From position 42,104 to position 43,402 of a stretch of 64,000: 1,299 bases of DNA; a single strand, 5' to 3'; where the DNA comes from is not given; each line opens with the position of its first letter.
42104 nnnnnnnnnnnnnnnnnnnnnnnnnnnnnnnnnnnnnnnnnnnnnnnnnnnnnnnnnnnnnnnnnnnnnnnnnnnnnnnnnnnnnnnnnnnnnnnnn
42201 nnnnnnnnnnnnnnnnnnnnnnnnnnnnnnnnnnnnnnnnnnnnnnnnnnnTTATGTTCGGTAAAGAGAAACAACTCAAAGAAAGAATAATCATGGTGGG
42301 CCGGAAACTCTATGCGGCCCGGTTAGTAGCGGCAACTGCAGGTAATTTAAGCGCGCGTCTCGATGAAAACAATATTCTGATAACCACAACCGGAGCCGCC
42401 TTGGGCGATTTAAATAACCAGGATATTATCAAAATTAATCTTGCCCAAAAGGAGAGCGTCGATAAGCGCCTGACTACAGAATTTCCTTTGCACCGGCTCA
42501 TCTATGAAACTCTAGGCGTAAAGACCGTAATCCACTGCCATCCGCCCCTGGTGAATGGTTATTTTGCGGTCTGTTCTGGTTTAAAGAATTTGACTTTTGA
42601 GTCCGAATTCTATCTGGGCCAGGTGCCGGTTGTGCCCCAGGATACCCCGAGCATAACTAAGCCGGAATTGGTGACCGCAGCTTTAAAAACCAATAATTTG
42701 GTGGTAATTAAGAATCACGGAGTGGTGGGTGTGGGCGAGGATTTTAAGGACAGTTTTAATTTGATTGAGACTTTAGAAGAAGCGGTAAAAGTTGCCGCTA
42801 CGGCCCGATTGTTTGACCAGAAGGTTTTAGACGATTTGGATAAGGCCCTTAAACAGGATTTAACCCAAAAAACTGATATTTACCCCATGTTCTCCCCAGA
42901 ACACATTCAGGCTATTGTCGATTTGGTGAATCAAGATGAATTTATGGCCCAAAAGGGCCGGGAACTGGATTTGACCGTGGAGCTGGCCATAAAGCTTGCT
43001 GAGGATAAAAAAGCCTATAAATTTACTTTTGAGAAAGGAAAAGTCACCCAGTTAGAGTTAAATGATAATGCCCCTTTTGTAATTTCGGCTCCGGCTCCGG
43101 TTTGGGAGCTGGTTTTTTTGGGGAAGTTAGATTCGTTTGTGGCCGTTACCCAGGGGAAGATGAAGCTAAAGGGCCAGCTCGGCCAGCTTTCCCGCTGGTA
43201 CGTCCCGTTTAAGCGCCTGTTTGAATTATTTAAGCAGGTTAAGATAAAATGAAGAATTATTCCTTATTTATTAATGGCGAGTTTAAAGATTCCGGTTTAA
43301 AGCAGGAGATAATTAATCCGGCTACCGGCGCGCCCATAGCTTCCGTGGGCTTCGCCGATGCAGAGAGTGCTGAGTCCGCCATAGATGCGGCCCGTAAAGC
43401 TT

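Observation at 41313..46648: MtnA-like isomerase, class II aldolase-SCP2, ALDH, class I aldolase and Zn-ADH block resembling a DHAP-shunt-type salvage route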

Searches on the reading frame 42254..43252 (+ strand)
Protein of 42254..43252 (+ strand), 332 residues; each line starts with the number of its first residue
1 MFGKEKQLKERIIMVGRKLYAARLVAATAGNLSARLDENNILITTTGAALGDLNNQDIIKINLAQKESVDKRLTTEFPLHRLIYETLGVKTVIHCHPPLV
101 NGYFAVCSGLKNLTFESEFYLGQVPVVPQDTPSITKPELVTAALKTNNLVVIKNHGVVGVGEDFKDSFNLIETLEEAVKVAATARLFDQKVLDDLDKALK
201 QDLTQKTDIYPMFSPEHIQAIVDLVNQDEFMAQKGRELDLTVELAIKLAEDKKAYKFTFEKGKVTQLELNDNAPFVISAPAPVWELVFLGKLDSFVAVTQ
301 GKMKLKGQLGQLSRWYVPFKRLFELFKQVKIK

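Call 4: search_protein_families(library=pfam, proteins=[window:42254-43252:+])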
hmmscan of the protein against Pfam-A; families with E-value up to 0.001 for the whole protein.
window:42254-43252:+ (332 aa): 2 families
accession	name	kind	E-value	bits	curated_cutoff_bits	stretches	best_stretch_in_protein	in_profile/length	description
PF00596.27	Aldolase_II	-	2.4e-34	119.2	22.2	1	11-181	2-182/183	Class II Aldolase and Adducin N-terminal domain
PF02036.22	SCP2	-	0.00026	21.7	21.3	1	244-310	24-91/101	SCP-2 sterol transfer family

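Call 5: search_protein_families(library=ncbifam, proteins=[window:42254-43252:+])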
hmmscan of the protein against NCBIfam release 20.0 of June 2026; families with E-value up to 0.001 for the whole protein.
window:42254-43252:+ (332 aa): 29 families (the best 25 are shown)
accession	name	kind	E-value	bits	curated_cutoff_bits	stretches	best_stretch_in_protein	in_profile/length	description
NF006413.0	PRK08660.1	equivalog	2.4e-32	112.3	203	1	10-189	4-182/184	aldolase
NF043034.1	OxoTetrPhDc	equivalog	8.4e-25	87.8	250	1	4-194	1-198/205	3-oxo-tetronate 4-phosphate decarboxylase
NF006208.0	PRK08333.1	equivalog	1.9e-24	86.4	267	1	6-180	3-179/189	aldolase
NF040649.1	FucA_Meth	equivalog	6.8e-22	78.3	250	1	10-181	4-173/179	L-fuculose phosphate aldolase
TIGR03328.1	salvage_mtnB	equivalog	6.6e-17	61.6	137.05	1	13-179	2-186/194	methylthioribulose 1-phosphate dehydratase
NF006672.0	PRK09220.1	equivalog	1.3e-16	60.6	226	1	5-97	8-102/209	methylthioribulose 1-phosphate dehydratase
NF004979.0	PRK06357.1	equivalog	5.1e-15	55.4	216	1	10-195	8-209/221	hypothetical protein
NF005302.0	PRK06833.1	equivalog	2.8e-14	53.1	264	1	7-192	5-195/214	L-fuculose-phosphate aldolase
NF005123.0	PRK06557.1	subfamily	7.9e-14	51.8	251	1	6-189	10-200/223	L-ribulose-5-phosphate 4-epimerase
NF053831.1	RU1PAldHalo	equivalog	1.3e-13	50.9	300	1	11-187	6-185/208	ribulose-1-phosphate aldolase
NF004492.0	PRK05834.1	equivalog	4.9e-10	39.2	139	1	6-189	4-192/197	hypothetical protein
NF002963.0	PRK03634.1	equivalog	6.2e-10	38.6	170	1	124-207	180-263/274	rhamnulose-1-phosphate aldolase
NF004527.0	PRK05874.1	equivalog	6.4e-10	38.9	308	1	16-186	15-191/218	L-fuculose-phosphate aldolase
NF005984.0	PRK08087.1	subfamily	7.6e-10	38.9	264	1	6-175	4-175/215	L-fuculose-phosphate aldolase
NF005451.0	PRK07044.1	subfamily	4.4e-09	35.7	207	1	33-205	47-227/256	aldolase II superfamily protein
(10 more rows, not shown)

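Call 9: find_homologous_proteins(query=window:42254-43252:+)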
Query window:42254-43252:+ (332 aa): 1140 proteins with E <= 0.001 among 6704 candidates; the best 120 are listed.
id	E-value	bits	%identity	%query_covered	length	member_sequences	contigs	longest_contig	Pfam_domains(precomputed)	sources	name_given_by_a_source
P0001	3.0e-214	728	100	100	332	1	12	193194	PF00596.28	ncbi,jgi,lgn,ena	-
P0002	1.2e-158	545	76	99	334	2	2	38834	PF00596.28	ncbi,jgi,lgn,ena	ncbi:MAG: class II aldolase/adducin family protein [Candidatus Omnitrophota bacterium]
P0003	2.4e-157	541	74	95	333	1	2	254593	PF00596.28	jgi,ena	jgi:L-fuculose-phosphate aldolase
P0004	3.3e-156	537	72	100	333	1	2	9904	PF00596.28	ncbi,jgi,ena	-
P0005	1.5e-151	522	73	100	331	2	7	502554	PF00596.28,PF02036.23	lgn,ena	-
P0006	2.1e-151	521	71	100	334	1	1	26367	PF00596.28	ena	-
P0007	2.3e-151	521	71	100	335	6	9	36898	PF00596.28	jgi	-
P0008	6.2e-151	520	73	99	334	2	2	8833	PF00596.28,PF02036.23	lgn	-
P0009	1.4e-150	519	71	100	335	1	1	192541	PF00596.28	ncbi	ncbi:MAG: class II aldolase/adducin family protein [Candidatus Omnitrophota bacterium]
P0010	7.5e-150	516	71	100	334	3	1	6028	PF00596.28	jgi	-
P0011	9.8e-150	516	70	100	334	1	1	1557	PF00596.28,PF02036.23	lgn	-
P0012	1.1e-149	516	70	100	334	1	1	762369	PF00596.28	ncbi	-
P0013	2.3e-149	515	70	100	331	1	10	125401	PF00596.28,PF02036.23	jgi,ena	-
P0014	8.8e-149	513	71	100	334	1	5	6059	PF00596.28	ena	-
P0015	1.5e-148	512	70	100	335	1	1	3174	PF00596.28,PF02036.23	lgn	-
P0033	1.5e-143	496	67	100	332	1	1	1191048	PF00596.28,PF02036.23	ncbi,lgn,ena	-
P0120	2.9e-137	475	65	100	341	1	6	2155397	PF00596.28,PF02036.23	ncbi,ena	ncbi:MAG: class II aldolase/adducin family protein [Candidatus Omnitrophota bacterium]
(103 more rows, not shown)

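Call 10: find_encoding_contigs(protein=P0120, flank=10000, max_places=2)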
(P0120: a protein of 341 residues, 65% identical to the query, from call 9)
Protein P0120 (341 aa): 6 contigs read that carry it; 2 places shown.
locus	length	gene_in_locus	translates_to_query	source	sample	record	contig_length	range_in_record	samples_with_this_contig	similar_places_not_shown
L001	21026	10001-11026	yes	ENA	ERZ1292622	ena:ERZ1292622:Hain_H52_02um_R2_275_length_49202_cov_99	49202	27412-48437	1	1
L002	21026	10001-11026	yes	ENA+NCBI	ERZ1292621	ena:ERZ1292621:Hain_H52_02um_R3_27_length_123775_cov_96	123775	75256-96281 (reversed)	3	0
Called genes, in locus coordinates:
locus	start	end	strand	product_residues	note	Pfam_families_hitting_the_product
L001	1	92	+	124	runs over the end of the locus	PF05635:23S_rRNA_IVP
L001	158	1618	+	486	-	PF02310:B12-binding, PF04055:Radical_SAM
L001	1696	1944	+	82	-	PF00550:PP-binding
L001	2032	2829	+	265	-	PF04199:Cyclase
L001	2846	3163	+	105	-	PF07883:Cupin_2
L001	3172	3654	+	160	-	PF03364:Polyketide_cyc (faint)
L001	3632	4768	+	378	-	PF00083:Sugar_tr, PF07690:MFS_1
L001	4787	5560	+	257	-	PF00106:adh_short, PF08659:KR, PF23441:SDR (weak), PF13561:adh_short_C2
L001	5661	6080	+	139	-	-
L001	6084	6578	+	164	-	PF03773:ArsP_1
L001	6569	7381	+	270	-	PF00561:Abhydrolase_1 (weak), PF05677:DUF818, PF12146:Hydrolase_4, PF12697:Abhydrolase_6 (weak)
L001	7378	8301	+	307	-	PF04909:Amidohydro_2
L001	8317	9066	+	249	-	PF01048:PNP_UDP_1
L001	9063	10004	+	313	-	PF01008:IF-2B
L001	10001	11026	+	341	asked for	PF00596:Aldolase_II, PF02036:SCP2 (weak)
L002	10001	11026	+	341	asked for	PF00596:Aldolase_II, PF02036:SCP2 (weak)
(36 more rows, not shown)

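Call 11: find_encoding_contigs(protein=P0033, flank=10000, max_places=2)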
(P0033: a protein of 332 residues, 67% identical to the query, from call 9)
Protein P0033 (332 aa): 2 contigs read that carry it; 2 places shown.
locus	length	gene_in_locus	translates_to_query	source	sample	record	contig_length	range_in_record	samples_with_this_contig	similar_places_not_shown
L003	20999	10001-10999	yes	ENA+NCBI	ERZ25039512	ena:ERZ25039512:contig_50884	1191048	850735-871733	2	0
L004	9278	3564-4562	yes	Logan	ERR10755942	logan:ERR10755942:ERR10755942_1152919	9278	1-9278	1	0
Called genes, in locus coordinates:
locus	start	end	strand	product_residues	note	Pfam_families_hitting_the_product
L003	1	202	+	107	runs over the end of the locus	PF00109:ketoacyl-synt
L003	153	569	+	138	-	PF00109:ketoacyl-synt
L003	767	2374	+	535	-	PF02801:Ketoacyl-synt_C, PF00109:ketoacyl-synt, PF02801:Ketoacyl-synt_C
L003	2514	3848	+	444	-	PF02310:B12-binding, PF04055:Radical_SAM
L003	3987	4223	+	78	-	PF00550:PP-binding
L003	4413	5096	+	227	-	PF04199:Cyclase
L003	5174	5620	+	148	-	PF10604:Polyketide_cyc2, PF03364:Polyketide_cyc (weak)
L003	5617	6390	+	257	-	PF00106:adh_short, PF08659:KR, PF13561:adh_short_C2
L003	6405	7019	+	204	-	PF03425:CBM_11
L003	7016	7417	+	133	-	-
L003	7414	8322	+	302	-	PF04909:Amidohydro_2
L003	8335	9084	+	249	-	PF01048:PNP_UDP_1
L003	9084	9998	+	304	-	PF01008:IF-2B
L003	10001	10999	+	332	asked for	PF00596:Aldolase_II, PF02036:SCP2 (faint)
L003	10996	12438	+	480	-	PF00171:Aldedh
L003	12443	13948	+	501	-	PF00501:AMP-binding, PF13193:AMP-binding_C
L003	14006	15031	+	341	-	PF21016:RlmN_N, PF04055:Radical_SAM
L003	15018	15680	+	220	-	PF00657:Lipase_GDSL, PF13472:Lipase_GDSL_2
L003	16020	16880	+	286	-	PF01261:AP_endonuc_2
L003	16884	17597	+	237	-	PF00133:tRNA-synt_1, PF09334:tRNA-synt_1g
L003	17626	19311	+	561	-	PF13603:tRNA-synt_1_2, PF00133:tRNA-synt_1, PF09334:tRNA-synt_1g (weak), PF08264:Anticodon_1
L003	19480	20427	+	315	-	PF07719:TPR_2 (faint), PF13174:TPR_6 (faint), PF13424:TPR_12 (faint), PF13428:TPR_14 (faint), PF13512:TPR_18 (faint), PF00515:TPR_1 (faint), PF13181:TPR_8 (faint), PF13525:YfiO, +2 more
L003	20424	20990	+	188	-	PF04390:LptE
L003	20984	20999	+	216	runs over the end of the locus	PF06144:DNA_pol3_delta (weak), PF21694:DNA_pol3_delta_C (faint), PF13177:DNA_pol3_delta2 (weak)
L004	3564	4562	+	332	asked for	PF00596:Aldolase_II, PF02036:SCP2 (faint)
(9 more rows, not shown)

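Call 18: find_related_loci(query=A1, collection=genome_contigs, flank=10000)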
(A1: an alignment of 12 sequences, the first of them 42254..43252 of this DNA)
Query A1 (332 aa) in genome_contigs; peptide patterns used: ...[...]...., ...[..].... (x = any residue, [..] = any of these).
187 stretches matched a pattern; 161 encode a relative of the query (tblastn E <= 1e-3); the best 80 are kept; 80 distinct loci.
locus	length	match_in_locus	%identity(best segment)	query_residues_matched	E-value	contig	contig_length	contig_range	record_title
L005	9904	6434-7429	72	1-332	1e-164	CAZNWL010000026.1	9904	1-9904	MAG TPA_asm: uncultured Planctomycetia bacterium isolate SRP098346_co1_239 genome assembly, contig: NODE_8864_length_990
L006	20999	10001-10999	71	1-332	8e-160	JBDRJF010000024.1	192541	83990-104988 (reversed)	MAG: Candidatus Omnitrophota bacterium isolate MEGAHIT-group-1.630 k141_10221546, whole genome shotgun sequence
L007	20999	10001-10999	70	1-332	5e-159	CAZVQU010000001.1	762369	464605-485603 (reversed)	MAG TPA_asm: uncultured Planctomycetia bacterium isolate SRP167671_co3_96 genome assembly, contig: NODE_2_length_762369_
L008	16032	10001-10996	69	2-332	3e-156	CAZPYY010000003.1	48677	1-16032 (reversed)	MAG TPA_asm: uncultured Planctomycetia bacterium isolate binchicken_co330_156 genome assembly, contig: NODE_710_length_4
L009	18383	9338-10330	69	1-332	3e-154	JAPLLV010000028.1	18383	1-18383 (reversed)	MAG: Candidatus Omnitrophota bacterium isolate LacPavin_0920_WC90_MAG_47_10 LacPavin_0920_WC90_scaffold_2157566, whole g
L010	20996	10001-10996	67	1-332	2e-152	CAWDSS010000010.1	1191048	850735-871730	MAG: Candidatus Omnitrophota bacterium isolate MFD03726.bin.2.139 genome assembly, contig: contig_50884, whole genome sh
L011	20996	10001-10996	68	1-332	9e-151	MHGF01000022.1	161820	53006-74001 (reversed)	MAG: Omnitrophica WOR_2 bacterium GWF2_43_52 gwf2_scaffold_302, whole genome shotgun sequence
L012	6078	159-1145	68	5-332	5e-151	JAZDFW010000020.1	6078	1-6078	MAG: Candidatus Omnitrophota bacterium isolate MEGAHIT-group-0.225 k141_5407563, whole genome shotgun sequence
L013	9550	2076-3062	68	4-332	1e-148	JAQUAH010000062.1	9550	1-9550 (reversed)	MAG: Candidatus Omnitrophota bacterium isolate STC_8 NODE_17434_length_9550_cov_2.170328_Sandtown_C, whole genome shotgu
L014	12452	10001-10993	65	1-332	5e-148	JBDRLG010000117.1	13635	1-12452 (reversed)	MAG: Candidatus Omnitrophota bacterium isolate MEGAHIT-group-1.764 k141_7515503, whole genome shotgun sequence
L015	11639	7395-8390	66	1-332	2e-147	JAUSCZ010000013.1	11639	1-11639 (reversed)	MAG: Candidatus Omnitrophota bacterium isolate E14_concoct.bin.43 E14_k141_77130, whole genome shotgun sequence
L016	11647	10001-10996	66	1-332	4e-147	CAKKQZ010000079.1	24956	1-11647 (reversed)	Omnitrophica bacterium GWA2_41_15 isolate Hainich-H51-bin231-1 genome assembly, contig: H51-bin231_1_Hain_H51_02um_R1_72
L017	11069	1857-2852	66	1-332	3e-147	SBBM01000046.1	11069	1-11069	MAG: Planctomycetales bacterium isolate Bin_37_1_1 Hy_contig12856, whole genome shotgun sequence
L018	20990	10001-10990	66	4-332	3e-146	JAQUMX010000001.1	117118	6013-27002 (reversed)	MAG: Candidatus Omnitrophota bacterium isolate STD1_164 NODE_322_length_117118_cov_5.449915_Sandtown_D1, whole genome sh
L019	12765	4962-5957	66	1-332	8e-146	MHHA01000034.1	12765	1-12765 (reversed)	MAG: Omnitrophica WOR_2 bacterium RIFCSPLOWO2_12_FULL_46_30 rifcsplowo2_12_scaffold_22487, whole genome shotgun sequence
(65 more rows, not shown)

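Call 27: search_solved_structures(query=window:42254-43252:+, show_alignments=2, max_evalue=0.01)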
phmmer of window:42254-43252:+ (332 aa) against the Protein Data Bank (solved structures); distinct sequences matched with E-value up to 0.01: 28.
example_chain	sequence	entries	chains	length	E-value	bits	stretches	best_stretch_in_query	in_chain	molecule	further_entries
2fk5_A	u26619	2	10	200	5.5e-18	68.4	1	13-187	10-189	fuculose-1-phosphate aldolase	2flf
6voq_A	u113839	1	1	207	1.4e-16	63.7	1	5-183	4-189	Aldolase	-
6vop_A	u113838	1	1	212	3.8e-12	49.2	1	5-180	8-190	Aldolase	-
4c24_A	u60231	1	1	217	6.5e-11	45.1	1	7-195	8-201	L-FUCULOSE PHOSPHATE ALDOLASE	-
4c25_A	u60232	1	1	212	6.9e-11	45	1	7-194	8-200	L-FUCULOSE PHOSPHATE ALDOLASE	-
2irp_A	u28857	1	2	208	8.2e-09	38.2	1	2-100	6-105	Putative aldolase class 2 protein aq_1979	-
6btd_A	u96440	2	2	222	2.3e-08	36.7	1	8-193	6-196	Fuculose phosphate aldolase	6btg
2opi_A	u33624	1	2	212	4e-07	32.7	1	19-180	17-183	L-fuculose-1-phosphate aldolase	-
8iah_0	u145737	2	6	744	8.5e-06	28.3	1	37-180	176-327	Adducin 1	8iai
8iah_3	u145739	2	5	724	4.2e-05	26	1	20-184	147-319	Beta-adducin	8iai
2z7b_A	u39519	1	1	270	0.00014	24.4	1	16-188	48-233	Mlr6791 protein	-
1dzw_P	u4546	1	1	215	0.00024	23.6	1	12-180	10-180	L-fuculose phosphate aldolase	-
1dzz_P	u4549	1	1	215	0.00026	23.5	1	12-180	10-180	L-fuculose phosphate aldolase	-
1dzv_P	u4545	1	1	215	0.00026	23.4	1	12-180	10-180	L-fuculose phosphate aldolase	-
7x78_A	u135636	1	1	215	0.00031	23.2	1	14-188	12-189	L-fuculose phosphate aldolase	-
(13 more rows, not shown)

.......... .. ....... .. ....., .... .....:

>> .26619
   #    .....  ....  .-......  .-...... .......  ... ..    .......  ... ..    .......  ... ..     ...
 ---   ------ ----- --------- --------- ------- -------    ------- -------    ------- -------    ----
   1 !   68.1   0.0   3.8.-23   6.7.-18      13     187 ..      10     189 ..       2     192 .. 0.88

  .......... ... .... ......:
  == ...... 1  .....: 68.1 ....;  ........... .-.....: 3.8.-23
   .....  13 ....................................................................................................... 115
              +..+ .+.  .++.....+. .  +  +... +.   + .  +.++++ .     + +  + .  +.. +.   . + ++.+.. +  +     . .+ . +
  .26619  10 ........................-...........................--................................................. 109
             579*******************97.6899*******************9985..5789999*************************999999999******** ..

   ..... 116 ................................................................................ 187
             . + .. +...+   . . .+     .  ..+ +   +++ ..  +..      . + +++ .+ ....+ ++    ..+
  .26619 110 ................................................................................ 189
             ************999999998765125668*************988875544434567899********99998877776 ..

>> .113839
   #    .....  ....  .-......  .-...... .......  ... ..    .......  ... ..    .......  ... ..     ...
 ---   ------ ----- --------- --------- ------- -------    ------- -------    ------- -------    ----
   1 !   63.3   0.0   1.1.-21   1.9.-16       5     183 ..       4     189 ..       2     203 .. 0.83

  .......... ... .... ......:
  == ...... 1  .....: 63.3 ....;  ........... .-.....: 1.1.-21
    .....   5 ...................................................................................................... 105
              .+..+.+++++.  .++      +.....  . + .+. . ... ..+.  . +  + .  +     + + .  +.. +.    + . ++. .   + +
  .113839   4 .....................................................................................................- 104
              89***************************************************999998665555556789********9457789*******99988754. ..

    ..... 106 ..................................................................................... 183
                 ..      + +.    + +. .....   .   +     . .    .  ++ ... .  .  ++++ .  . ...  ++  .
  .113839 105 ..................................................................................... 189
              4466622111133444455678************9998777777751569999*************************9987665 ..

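Call 56: search_solved_structures(query=A1, max_evalue=1)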
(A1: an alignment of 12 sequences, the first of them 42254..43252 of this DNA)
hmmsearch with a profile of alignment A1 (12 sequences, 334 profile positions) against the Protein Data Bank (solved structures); distinct sequences matched with E-value up to 1: 44.
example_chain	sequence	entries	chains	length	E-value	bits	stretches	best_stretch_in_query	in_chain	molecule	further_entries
6voq_A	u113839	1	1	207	4.8e-18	68.5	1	5-183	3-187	Aldolase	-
2fk5_A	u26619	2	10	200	1.2e-17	67.2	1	14-189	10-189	fuculose-1-phosphate aldolase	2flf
4c24_A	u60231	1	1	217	7e-17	64.7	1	7-193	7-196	L-FUCULOSE PHOSPHATE ALDOLASE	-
4c25_A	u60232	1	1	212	7.6e-17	64.6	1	7-193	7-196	L-FUCULOSE PHOSPHATE ALDOLASE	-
6vop_A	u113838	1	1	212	4e-16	62.2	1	5-183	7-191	Aldolase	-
2irp_A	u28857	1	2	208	1.9e-14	56.7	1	10-103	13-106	Putative aldolase class 2 protein aq_1979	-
6btd_A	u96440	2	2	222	1.4e-12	50.6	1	9-182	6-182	Fuculose phosphate aldolase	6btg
1dzv_P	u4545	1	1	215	1.9e-11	46.8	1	6-177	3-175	L-fuculose phosphate aldolase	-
1dzz_P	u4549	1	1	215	1.9e-11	46.8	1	6-177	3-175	L-fuculose phosphate aldolase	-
2opi_A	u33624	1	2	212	2.9e-11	46.2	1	16-183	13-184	L-fuculose-1-phosphate aldolase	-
1dzw_P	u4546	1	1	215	3.3e-11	46.1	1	6-177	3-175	L-fuculose phosphate aldolase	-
1dzx_P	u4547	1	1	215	6.7e-11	45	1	6-177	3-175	L-fuculose phosphate aldolase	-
1dzy_P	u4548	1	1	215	6.7e-11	45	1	6-177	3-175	L-FUCULOSE-1-PHOSPHATE ALDOLASE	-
1fua_A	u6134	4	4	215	6.8e-11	45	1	6-177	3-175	L-FUCULOSE-1-PHOSPHATE ALDOLASE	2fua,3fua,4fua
7x78_A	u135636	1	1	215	8.4e-11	44.7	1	7-177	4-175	L-fuculose phosphate aldolase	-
1wfr_A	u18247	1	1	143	8.9e-05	24.9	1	267-330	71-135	Hypothetical Protein TT1886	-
2cx7_A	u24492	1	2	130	9.3e-05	24.8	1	267-330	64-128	Sterol carrier protein 2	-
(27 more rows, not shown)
